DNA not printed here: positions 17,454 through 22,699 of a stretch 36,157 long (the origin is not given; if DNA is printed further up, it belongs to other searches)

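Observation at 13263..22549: Exported ThuA + PQQ-propeller + DUF1080 / Tat-TIM-barrel gene set: possible quinoprotein-driven keto-glycoside cleavage system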

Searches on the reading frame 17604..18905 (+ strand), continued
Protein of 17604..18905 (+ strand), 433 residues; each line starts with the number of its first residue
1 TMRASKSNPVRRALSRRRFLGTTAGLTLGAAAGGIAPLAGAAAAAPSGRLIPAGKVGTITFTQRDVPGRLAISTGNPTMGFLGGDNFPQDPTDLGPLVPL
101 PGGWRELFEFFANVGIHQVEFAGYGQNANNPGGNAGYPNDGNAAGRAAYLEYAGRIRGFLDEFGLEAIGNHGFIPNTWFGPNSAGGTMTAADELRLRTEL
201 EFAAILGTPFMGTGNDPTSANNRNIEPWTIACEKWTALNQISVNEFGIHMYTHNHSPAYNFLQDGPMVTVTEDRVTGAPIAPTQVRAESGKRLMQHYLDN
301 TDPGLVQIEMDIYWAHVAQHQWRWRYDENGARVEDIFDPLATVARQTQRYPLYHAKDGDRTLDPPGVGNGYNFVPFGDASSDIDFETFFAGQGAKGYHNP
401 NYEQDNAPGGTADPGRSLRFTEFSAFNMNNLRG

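Call 35: predict_structure(alignment_id=A1)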
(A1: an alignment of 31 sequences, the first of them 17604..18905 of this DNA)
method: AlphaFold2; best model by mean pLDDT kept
length: 433 residues; sequences in the alignment: 31
mean_pLDDT: 60.1   pTM: 0.66
mean pLDDT of the five models: 60.1, 58.5, 55.7, 49.8, 49.7
residues with pLDDT >= 90: 1; 70-90: 135; 50-70: 181; < 50: 116
segments of 3 or more residues with pLDDT < 50: 1-49, 62-75, 125-135, 217-223, 256-258, 316-321, 358-371, 406-412
pLDDT, mean of each block of 10 residues (from residue 1): 33 28 31 30 38 54 46 51 66 62 69 76 51 45 74 81 81 71 70 82 83 54 53 77 85 54 67 81 72 65 70 51 67 65 66 53 41 53 62 58 49 53 68 58
secondary structure, 60 per line:
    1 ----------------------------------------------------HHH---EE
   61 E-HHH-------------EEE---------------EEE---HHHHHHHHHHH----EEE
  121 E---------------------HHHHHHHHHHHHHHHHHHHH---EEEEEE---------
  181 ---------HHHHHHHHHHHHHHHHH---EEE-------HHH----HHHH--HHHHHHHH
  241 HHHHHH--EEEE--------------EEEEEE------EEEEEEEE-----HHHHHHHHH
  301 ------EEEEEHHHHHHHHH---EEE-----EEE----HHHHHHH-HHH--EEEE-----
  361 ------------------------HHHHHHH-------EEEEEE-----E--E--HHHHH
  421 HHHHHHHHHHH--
elements in order: E59-61 E79-81 E97-99 H103-113 E118-121 H143-162 E166-171 H190-206 E210-212 H227-230 H233-246 E249-252 E267-272 E279-286 H292-300 E307-311 H312-320 E324-326 E332-334 H339-345 E352-355 H385-391 E399-404 H416-431

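Call 38: fold_search(model_id=the predicted structure, library=pdb)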
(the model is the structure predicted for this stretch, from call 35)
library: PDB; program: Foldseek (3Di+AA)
matches with E <= 10: 1711; with E <= 0.001: 175
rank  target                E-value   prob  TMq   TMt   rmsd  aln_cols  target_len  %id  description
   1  3obe_B                3.8e-09  1.00  0.44  0.63   9.1       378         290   17  Crystal structure of a sugar phosphate isomerase/epimerase (BDI_3400) from Parabacteroides distasonis ATCC 8503 at 1.7 (released 2010-09-01)
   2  3obe_A                1.5e-08  1.00  0.41  0.60   6.7       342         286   17  Crystal structure of a sugar phosphate isomerase/epimerase (BDI_3400) from Parabacteroides distasonis ATCC 8503 at 1.7 (released 2010-09-01)
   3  8tcd_D                7.2e-08  1.00  0.39  0.59   6.9       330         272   14  Structure of Alistipes sp. 3-Keto-beta-glucopyranoside-1,2-Lyase AL1 (released 2024-06-12)
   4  3l23                  7.2e-08  1.00  0.41  0.60   7.4       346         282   16  Crystal structure of Sugar phosphate isomerase/epimerase (YP_001303399.1) from Parabacteroides distasonis ATCC 8503 at 1 (released 2010-02-16)
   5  4pgl_B                7.6e-08  1.00  0.43  0.60   6.7       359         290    9  Crystal structure of engineered D-tagatose 3-epimerase PcDTE-ILS6 (released 2014-10-22)
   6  1dxi_A                2.8e-07  1.00  0.44  0.49   9.6       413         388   12  STRUCTURE DETERMINATION OF GLUCOSE ISOMERASE FROM STREPTOMYCES MURINUS AT 2.6 ANGSTROMS RESOLUTION (released 1994-01-31)
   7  4pfh_A                2.9e-07  1.00  0.41  0.56   7.2       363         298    9  Crystal structure of engineered D-tagatose 3-epimerase PcDTE-IDF8 (released 2014-10-22)
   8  2hk0_A                2.9e-07  1.00  0.39  0.55   8.2       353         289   11  Crystal structure of D-psicose 3-epimerase (DPEase) in the absence of substrate (released 2006-08-29)
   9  8ro4_C                3.5e-07  1.00  0.39  0.48  10.4       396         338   14  The crystal structure of 2-hydroxy-3-keto-glucal hydratase AtHYD from A. tumefaciens (released 2024-08-07)
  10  4pfh_B                3.9e-07  1.00  0.41  0.57   7.2       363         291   10  Crystal structure of engineered D-tagatose 3-epimerase PcDTE-IDF8 (released 2014-10-22)
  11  2zds_B                6.3e-07  1.00  0.41  0.52   8.6       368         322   15  Crystal Structure of SCO6571 from Streptomyces coelicolor A3(2) (released 2008-12-02)
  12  3cny_A                9.0e-07  1.00  0.43  0.59   9.0       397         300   14  Crystal structure of a putative inositol catabolism protein iole (iole, lp_3607) from lactobacillus plantarum wcfs1 at (released 2008-04-08)
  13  2q02_C                9.6e-07  1.00  0.40  0.59   7.5       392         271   10  Crystal structure of a xylose isomerase domain containing protein (stm4435) from salmonella typhimurium lt2 at 2.40 A  (released 2007-06-05)
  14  8un2_A                1.0e-06  1.00  0.38  0.38   9.4       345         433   17  Microbacterium testaceum C-glucosyl deglycosidase (CGD), wild type (cryo-EM) (released 2025-04-23)
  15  4q7i_B                1.3e-06  1.00  0.41  0.58   7.0       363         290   10  Crystal structure of engineered thermostable D-tagatose 3-epimerase PcDTE-Var8 (released 2014-10-22)
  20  8tcd_A                1.9e-06  1.00  0.39  0.59   8.8       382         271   13  Structure of Alistipes sp. 3-Keto-beta-glucopyranoside-1,2-Lyase AL1 (released 2024-06-12)
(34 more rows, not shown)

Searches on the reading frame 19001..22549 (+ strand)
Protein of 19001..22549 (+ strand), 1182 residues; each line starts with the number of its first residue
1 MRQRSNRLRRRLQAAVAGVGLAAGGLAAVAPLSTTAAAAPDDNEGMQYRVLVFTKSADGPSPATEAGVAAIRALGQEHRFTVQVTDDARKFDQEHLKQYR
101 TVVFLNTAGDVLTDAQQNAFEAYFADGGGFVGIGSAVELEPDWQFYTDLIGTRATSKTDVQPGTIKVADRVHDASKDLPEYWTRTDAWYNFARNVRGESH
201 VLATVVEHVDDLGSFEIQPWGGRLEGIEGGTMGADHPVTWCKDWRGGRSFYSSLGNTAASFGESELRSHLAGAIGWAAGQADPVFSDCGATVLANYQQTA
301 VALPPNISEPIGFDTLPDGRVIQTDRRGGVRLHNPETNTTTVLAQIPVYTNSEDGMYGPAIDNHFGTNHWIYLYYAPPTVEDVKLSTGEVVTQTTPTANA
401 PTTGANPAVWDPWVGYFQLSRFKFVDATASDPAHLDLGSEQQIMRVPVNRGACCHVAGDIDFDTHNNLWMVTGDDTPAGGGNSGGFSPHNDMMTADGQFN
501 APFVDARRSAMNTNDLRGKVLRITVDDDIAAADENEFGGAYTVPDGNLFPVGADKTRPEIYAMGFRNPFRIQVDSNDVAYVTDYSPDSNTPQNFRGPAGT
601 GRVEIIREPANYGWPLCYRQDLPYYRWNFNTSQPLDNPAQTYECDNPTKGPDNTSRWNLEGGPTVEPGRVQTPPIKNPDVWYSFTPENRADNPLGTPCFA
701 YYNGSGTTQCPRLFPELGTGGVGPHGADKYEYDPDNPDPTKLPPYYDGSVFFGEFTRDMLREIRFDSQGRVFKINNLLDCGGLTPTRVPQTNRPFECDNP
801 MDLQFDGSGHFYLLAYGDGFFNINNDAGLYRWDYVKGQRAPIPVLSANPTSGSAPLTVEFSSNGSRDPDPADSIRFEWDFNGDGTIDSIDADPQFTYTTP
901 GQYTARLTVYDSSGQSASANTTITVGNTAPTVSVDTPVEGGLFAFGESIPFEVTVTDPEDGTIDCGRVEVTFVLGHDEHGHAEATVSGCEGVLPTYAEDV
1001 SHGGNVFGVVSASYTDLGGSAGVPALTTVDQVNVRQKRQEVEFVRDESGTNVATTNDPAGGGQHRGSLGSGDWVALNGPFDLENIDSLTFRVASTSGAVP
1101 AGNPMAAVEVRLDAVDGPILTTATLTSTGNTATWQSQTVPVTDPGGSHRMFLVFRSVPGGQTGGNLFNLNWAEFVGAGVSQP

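Call 4: search_protein_families(library=pfam, proteins=[window:19001-22549:+], max_evalue=0.01)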
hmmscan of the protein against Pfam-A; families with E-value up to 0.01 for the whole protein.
window:19001-22549:+ (1182 aa): 6 families
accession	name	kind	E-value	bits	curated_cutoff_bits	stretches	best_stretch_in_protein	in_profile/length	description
PF06283.17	ThuA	-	1.2e-58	199.2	33.4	1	49-277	1-209/209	Trehalose utilisation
PF07995.17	GSDH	-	3.5e-19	69.7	25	2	308-379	2-74/332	Glucose / Sorbosone dehydrogenase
PF03422.21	CBM_6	-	5.4e-17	62.7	28.9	1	1044-1175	5-124/125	Carbohydrate binding module (family 6)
PF18911.6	PKD_4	-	2.2e-13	50.5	27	1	840-925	3-85/85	PKD domain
PF00801.26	PKD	-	7.8e-09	35.9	23.5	1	845-924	4-79/80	PKD domain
PF22352.2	K319L-like_PKD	-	6.9e-07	29.6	27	1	863-925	17-84/84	K319L-like, PKD domain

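Call 10: search_protein_families(library=ncbifam, proteins=[window:19001-22549:+], max_evalue=0.01)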
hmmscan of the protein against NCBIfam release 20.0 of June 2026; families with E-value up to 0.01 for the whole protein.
window:19001-22549:+ (1182 aa): 0 families
